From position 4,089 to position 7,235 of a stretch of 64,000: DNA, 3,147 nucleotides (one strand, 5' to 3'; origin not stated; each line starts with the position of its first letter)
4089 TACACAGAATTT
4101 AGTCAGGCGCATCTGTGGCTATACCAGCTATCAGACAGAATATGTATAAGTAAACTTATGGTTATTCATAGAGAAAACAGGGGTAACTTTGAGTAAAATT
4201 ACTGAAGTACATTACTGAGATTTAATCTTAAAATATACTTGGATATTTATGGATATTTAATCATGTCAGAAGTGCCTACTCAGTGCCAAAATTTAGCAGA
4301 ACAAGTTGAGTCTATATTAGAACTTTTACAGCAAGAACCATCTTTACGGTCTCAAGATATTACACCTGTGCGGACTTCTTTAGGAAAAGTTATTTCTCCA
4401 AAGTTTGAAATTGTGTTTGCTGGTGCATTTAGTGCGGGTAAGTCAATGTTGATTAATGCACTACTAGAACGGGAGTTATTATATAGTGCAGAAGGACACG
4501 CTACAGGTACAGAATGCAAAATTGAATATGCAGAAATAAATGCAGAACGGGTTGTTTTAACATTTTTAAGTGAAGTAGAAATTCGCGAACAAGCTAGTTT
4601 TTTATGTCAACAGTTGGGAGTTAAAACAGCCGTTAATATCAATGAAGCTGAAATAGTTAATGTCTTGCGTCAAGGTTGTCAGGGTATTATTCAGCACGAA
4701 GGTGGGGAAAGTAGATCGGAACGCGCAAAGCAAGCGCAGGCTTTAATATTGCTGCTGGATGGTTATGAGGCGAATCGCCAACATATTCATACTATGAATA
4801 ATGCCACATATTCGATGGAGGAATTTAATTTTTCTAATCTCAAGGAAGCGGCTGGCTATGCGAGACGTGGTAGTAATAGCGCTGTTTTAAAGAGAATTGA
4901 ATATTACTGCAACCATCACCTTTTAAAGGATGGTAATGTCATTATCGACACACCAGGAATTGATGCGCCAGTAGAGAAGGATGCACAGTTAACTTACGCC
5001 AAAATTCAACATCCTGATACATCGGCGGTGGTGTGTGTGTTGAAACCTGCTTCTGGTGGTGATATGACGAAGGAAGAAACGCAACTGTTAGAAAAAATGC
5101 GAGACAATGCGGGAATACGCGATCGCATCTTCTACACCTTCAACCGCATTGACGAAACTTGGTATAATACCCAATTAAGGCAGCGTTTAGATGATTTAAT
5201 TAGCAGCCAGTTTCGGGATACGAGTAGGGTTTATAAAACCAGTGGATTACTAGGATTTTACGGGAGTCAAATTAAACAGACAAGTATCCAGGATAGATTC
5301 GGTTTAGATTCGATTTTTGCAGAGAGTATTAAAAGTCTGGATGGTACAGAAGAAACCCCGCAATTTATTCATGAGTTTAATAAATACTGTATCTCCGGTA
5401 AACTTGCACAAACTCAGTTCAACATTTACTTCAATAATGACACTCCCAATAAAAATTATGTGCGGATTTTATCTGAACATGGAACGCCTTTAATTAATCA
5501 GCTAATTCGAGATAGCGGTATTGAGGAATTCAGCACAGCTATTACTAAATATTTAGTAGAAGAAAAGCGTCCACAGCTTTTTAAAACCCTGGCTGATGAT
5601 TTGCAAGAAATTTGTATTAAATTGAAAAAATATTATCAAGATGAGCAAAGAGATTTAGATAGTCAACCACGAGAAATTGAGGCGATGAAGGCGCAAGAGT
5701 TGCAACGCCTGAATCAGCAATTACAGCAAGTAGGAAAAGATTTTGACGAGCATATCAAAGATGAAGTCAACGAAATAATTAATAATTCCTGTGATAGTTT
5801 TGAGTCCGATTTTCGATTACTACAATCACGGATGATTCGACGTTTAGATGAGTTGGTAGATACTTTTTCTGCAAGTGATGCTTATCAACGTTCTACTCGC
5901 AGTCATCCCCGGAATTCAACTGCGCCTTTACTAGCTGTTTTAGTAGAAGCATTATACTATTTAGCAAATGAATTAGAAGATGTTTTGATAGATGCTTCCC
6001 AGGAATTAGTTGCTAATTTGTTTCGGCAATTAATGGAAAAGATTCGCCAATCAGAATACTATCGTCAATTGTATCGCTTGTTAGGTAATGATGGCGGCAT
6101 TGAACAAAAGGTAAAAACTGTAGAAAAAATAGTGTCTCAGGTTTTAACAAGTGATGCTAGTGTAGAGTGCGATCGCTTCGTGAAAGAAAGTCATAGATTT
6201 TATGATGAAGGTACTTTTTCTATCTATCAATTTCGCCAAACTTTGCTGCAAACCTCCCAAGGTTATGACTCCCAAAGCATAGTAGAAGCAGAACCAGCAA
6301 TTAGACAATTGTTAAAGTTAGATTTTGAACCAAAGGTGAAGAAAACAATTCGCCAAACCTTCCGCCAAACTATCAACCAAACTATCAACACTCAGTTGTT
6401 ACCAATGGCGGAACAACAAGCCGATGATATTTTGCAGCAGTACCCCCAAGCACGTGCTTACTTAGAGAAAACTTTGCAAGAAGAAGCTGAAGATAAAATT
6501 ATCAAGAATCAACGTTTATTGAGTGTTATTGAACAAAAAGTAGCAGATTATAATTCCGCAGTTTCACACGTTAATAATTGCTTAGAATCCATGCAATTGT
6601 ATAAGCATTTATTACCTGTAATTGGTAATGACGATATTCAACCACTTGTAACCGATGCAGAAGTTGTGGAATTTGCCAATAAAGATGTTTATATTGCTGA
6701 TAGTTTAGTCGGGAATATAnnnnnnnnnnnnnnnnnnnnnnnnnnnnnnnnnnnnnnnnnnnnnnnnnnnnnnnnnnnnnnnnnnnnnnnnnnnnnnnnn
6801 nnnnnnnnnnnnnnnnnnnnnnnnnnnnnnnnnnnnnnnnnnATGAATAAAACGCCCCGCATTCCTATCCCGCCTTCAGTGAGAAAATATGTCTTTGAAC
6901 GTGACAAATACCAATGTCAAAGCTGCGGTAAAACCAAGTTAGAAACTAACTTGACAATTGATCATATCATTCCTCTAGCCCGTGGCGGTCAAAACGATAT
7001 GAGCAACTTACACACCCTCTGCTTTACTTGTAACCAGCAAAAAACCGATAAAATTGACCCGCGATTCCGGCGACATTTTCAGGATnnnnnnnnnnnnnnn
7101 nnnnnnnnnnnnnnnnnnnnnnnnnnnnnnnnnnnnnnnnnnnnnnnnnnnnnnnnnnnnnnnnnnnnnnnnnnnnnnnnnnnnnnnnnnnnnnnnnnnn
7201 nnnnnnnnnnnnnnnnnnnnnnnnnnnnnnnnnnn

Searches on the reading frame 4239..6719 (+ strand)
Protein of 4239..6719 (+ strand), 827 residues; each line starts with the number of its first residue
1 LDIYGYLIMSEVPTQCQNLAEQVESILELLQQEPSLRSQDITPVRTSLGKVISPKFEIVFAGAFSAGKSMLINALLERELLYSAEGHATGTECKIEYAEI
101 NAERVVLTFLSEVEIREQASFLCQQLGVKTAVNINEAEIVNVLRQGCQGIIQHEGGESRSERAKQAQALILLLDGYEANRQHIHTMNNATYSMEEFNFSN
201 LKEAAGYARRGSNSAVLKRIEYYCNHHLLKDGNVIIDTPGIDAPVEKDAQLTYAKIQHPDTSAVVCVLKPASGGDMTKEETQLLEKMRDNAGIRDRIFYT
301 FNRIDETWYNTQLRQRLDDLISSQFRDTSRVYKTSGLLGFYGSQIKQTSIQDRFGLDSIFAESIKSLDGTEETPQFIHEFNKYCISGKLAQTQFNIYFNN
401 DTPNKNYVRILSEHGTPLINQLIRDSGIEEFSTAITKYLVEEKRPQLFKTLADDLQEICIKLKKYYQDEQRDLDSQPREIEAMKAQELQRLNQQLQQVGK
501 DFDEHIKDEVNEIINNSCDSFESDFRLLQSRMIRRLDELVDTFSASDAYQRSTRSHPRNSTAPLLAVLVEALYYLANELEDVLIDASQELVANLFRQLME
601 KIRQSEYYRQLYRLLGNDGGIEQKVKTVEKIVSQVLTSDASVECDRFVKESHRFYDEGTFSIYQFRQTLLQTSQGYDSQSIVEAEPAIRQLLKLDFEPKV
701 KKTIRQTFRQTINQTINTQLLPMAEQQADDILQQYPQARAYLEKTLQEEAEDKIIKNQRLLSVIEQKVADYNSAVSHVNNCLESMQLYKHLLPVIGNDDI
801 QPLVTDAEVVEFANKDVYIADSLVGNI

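Call 6: search_protein_families(library=pfam, proteins=[window:4239-6719:+], max_evalue=0.01)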
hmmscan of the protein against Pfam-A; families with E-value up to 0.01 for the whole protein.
window:4239-6719:+ (827 aa): 3 families
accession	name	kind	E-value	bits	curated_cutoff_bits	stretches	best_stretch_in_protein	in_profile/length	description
PF00350.29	Dynamin_N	-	1.5e-17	64.5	27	1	58-294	1-160/168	Dynamin family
PF01926.29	MMR_HSR1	-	2.5e-07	31.3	21.9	0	57-101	1-42/113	50S ribosome-binding GTPase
PF14308.11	DnaJ-X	-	0.0065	16.4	29.4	0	125-172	133-179/203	X-domain of DnaJ-containing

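Call 50: search_protein_families(library=padloc, proteins=[window:4239-6719:+], max_evalue=0.001)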
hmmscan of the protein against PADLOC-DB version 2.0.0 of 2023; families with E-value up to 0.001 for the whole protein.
window:4239-6719:+ (827 aa): 3 families
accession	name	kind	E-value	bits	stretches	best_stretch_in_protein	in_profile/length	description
PDLC03841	LeoBC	-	1e-10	39.4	0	420-592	267-436/601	-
PDLC03839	LeoA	-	8.4e-10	36.3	1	44-78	45-83/559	-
PDLC03840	LeoA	-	0.00083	16.5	1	21-78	19-76/577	-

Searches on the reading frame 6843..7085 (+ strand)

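Call 50: search_protein_families(library=padloc, proteins=[window:6843-7085:+], max_evalue=0.001)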
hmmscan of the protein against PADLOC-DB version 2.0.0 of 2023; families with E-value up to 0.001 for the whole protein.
window:6843-7085:+ (81 aa): 15 families
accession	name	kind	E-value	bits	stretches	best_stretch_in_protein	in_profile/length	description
PDLC03478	REase_II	-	3e-09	35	1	8-69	95-160/219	Type II restriction enzyme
PDLC02859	DpdF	-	3.4e-09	33.7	1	17-67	2-52/545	DpdF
PDLC00315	PtuB1|PtuB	-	1.1e-05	23.3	1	22-74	30-83/227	Unknown function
PDLC01256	Cas9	-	2.9e-05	21.1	1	19-71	508-563/711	"CAS-II-A,CAS-II-B,CAS-II-C; effector__SPE"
PDLC03431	REase_II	-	3e-05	21.7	1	23-68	164-207/246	Type II restriction enzyme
PDLC00335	PtuB1|PtuB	-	3.6e-05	21.4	1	12-70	38-101/214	Unknown function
PDLC00325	PtuB1|PtuB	-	3.8e-05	21.4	1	11-70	40-104/213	Unknown function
PDLC00350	PtuB1|PtuB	-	9.3e-05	20.4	1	11-70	38-102/224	Unknown function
PDLC03656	mREase_IV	-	0.00014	19.7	1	11-66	193-254/277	Type IV methyl-directed restriction enzyme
PDLC00323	PtuB1|PtuB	-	0.00014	19.6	1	13-72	25-85/215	Unknown function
PDLC00973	Cas9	-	0.00015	18.5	1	34-71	622-659/830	CRISPR subtype II RNA-guided endonuclease Cas9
PDLC04249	PDC-M01B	-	0.00025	18.7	1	26-74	100-150/286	-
PDLC03418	REase_II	-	0.00055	17.2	1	14-70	316-372/372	Type II restriction enzyme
PDLC00337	PtuB1|PtuB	-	0.00058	17.8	1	13-72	47-109/216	Unknown function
PDLC01367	Cas8b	-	0.00079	17.8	0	20-53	4-34/63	CAS-I-B; effector_LS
